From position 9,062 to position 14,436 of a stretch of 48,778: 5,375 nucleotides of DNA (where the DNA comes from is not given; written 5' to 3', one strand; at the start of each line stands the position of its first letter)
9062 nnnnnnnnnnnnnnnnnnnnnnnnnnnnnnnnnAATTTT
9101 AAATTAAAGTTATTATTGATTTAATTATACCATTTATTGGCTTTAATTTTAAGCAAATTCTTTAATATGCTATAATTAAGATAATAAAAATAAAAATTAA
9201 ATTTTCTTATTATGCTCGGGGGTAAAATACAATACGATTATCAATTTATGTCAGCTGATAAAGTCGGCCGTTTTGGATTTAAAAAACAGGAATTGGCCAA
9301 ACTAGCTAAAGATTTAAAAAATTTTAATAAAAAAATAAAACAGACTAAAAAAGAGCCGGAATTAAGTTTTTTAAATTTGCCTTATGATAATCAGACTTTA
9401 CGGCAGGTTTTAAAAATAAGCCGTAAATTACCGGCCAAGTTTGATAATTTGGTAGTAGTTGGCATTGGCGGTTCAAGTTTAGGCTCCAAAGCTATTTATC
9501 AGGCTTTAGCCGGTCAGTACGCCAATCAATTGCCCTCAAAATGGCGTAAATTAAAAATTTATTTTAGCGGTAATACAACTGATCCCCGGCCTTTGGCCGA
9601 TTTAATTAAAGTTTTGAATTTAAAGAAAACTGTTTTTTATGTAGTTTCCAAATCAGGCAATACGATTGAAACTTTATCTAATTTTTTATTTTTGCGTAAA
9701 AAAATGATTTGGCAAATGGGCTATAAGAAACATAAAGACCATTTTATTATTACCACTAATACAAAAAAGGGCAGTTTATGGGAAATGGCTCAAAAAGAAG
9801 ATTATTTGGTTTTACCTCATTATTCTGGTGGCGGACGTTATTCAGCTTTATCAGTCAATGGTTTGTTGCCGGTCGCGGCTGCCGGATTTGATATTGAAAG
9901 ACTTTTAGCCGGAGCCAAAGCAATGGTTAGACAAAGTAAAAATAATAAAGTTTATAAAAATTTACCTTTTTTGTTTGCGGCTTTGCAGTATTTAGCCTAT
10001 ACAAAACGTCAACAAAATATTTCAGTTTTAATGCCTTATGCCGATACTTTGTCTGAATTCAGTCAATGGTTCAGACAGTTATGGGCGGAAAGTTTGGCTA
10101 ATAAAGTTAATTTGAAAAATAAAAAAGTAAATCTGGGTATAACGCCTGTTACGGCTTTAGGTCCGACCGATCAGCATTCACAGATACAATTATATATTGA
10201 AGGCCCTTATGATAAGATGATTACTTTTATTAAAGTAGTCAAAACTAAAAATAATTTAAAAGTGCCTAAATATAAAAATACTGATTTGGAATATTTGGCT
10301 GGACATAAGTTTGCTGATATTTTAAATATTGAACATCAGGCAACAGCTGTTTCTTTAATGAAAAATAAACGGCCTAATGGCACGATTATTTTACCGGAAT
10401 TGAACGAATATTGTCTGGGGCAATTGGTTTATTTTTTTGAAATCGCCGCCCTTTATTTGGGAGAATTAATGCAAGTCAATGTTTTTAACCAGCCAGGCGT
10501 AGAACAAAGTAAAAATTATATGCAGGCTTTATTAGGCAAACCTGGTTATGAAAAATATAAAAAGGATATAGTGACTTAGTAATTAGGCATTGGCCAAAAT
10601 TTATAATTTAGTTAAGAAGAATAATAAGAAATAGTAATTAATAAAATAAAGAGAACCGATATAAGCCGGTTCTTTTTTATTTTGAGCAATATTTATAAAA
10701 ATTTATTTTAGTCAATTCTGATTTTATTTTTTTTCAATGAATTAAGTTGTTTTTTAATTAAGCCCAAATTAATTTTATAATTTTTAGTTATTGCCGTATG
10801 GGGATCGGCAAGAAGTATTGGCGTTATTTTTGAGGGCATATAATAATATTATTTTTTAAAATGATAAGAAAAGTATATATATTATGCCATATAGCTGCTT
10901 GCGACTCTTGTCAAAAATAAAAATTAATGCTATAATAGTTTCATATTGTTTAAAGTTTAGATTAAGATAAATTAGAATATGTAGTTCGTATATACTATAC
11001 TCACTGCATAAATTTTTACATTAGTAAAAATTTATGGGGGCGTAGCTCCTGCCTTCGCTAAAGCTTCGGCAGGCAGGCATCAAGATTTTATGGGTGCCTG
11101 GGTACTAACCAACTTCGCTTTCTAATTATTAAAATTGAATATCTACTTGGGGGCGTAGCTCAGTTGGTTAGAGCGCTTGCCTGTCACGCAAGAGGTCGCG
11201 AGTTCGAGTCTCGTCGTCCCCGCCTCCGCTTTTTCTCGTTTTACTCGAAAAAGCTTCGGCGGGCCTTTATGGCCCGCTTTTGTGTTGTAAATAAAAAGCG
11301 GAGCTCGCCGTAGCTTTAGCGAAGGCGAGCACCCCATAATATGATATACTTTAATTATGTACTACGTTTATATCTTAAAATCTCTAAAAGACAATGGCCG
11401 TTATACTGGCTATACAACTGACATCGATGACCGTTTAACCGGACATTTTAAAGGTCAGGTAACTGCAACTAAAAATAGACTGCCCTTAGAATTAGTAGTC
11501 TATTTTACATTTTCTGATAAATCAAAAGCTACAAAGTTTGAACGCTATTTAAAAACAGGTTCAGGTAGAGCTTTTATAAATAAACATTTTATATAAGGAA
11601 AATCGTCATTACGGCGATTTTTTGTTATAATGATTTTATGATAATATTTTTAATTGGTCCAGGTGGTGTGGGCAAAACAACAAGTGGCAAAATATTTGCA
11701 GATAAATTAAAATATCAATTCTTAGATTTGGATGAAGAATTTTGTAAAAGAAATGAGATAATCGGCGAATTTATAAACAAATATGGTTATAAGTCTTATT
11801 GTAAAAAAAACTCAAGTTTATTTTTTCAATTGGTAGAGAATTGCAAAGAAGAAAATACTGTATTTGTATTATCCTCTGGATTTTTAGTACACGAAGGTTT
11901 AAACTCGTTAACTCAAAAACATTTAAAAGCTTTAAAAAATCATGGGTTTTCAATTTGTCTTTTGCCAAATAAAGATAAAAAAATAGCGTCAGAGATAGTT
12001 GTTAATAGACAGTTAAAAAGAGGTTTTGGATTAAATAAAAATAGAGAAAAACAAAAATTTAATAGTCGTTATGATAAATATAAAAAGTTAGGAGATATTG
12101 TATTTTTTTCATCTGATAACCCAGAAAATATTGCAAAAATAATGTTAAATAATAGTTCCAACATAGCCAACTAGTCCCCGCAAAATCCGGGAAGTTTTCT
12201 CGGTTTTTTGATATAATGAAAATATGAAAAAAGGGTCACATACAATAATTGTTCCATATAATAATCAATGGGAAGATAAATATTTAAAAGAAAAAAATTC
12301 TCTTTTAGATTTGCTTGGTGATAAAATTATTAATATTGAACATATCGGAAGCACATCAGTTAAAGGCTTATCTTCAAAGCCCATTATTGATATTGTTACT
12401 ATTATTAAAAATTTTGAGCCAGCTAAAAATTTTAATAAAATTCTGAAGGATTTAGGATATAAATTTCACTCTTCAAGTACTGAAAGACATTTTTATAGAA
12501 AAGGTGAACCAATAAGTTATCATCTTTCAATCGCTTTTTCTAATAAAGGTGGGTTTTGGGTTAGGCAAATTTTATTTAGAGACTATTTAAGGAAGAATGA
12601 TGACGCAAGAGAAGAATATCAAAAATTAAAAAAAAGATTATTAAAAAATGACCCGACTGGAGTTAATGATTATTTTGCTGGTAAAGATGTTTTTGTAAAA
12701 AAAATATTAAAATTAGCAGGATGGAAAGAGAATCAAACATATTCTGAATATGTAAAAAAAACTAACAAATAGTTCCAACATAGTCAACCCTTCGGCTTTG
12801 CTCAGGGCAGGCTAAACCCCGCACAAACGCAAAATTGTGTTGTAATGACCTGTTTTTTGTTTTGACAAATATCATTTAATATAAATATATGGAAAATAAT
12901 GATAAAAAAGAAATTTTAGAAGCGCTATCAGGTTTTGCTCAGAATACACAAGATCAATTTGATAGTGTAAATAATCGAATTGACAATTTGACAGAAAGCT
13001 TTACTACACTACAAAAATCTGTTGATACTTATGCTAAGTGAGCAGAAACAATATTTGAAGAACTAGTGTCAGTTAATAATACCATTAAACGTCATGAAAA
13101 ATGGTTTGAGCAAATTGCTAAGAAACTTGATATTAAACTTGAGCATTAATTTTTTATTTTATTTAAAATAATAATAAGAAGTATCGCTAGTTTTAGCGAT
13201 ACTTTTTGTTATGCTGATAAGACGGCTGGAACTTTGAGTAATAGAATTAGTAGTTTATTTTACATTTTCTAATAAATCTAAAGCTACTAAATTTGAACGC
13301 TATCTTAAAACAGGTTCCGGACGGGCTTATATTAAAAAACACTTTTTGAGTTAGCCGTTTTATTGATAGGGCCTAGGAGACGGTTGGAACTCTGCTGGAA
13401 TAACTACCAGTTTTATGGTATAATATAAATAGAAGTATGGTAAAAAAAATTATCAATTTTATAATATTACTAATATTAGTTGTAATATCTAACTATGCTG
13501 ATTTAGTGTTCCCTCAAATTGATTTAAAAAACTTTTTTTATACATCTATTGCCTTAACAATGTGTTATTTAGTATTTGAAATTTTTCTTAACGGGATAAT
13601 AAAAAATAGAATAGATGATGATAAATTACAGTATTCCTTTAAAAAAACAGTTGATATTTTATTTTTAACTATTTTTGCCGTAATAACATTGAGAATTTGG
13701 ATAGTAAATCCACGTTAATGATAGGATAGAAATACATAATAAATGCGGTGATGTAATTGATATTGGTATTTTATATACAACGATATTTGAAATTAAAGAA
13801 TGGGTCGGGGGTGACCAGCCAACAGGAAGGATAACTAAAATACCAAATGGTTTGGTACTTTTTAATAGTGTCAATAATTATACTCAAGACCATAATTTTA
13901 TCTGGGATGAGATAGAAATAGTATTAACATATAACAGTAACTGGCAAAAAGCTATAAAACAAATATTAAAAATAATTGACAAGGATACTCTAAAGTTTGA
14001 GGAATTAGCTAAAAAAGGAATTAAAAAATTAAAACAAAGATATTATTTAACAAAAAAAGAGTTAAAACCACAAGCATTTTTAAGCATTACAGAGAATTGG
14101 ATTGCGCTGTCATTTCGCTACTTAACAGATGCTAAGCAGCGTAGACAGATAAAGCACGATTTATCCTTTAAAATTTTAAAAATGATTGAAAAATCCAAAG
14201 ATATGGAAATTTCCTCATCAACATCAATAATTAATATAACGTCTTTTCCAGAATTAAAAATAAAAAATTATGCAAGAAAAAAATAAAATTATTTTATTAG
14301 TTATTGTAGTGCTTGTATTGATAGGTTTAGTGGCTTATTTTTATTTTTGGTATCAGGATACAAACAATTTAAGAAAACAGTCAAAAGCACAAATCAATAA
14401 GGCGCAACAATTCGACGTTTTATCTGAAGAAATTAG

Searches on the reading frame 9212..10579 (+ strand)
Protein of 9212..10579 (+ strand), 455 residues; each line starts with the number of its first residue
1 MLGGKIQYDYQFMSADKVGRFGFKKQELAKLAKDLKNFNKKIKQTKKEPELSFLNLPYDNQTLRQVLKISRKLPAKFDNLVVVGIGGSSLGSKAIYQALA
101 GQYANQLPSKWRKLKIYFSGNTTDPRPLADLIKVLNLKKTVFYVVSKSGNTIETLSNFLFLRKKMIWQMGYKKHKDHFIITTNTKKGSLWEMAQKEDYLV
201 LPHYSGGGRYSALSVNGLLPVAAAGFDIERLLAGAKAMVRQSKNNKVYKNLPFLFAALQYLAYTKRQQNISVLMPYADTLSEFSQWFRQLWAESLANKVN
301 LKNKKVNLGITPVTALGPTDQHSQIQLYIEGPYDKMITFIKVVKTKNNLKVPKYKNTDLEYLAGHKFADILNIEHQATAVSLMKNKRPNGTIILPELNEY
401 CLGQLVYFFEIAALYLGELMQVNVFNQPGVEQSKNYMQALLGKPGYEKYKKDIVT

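Call 31: find_encoding_contigs(protein=window:9212-10579:+, flank=10000, max_places=5)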
Protein window:9212-10579:+ (455 aa): no gene with exactly this product is on record in the collection.

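Call 32: search_protein_families(library=pfam, proteins=[window:9212-10579:+], max_evalue=0.001)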
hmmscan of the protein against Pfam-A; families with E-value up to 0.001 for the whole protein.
window:9212-10579:+ (455 aa): 1 family
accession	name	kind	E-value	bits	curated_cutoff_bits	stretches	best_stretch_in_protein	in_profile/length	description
PF00342.24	PGI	-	1.4e-38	133.2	22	1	77-441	96-466/486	Phosphoglucose isomerase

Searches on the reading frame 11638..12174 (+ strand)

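Call 32: search_protein_families(library=pfam, proteins=[window:11638-12174:+], max_evalue=0.001)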
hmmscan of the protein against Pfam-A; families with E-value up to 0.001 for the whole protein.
window:11638-12174:+ (178 aa): 2 families
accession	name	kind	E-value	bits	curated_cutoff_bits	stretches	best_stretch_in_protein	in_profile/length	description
PF01202.28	SKI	-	3.4e-14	53.7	22.1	1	10-169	2-154/159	Shikimate kinase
PF00004.35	AAA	-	0.00027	21.8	21.2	1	3-75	1-60/131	ATPase family associated with various cellular activities (AAA)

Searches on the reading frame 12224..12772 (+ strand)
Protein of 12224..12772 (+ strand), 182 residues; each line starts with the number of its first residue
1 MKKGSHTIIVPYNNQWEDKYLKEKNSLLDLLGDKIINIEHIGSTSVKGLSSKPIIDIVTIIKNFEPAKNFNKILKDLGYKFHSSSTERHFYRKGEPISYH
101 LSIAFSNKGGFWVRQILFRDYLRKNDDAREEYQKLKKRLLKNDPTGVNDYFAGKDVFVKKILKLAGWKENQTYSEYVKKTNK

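Call 33: search_protein_families(library=pfam, proteins=[window:12224-12772:+], max_evalue=0.001)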
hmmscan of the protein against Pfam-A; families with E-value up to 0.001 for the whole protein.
window:12224-12772:+ (182 aa): 1 family
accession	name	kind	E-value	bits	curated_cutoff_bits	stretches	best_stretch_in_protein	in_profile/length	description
PF04229.20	GrpB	-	3.4e-40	138.3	25.5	1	8-163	3-158/159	GrpB protein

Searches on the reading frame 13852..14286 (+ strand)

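Call 33: search_protein_families(library=pfam, proteins=[window:13852-14286:+], max_evalue=0.001)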
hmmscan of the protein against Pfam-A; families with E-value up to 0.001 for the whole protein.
window:13852-14286:+ (144 aa): 0 families

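Call 76: search_protein_families(library=ncbifam, proteins=[window:13852-14286:+], max_evalue=0.01)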
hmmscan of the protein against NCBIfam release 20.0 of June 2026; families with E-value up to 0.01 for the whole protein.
window:13852-14286:+ (144 aa): 1 family
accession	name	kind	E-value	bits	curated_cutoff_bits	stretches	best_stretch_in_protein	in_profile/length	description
NF005056.0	PRK06463.1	equivalog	0.0025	17.1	339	1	15-131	26-138/255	3-ketoacyl-(acyl-carrier-protein) reductase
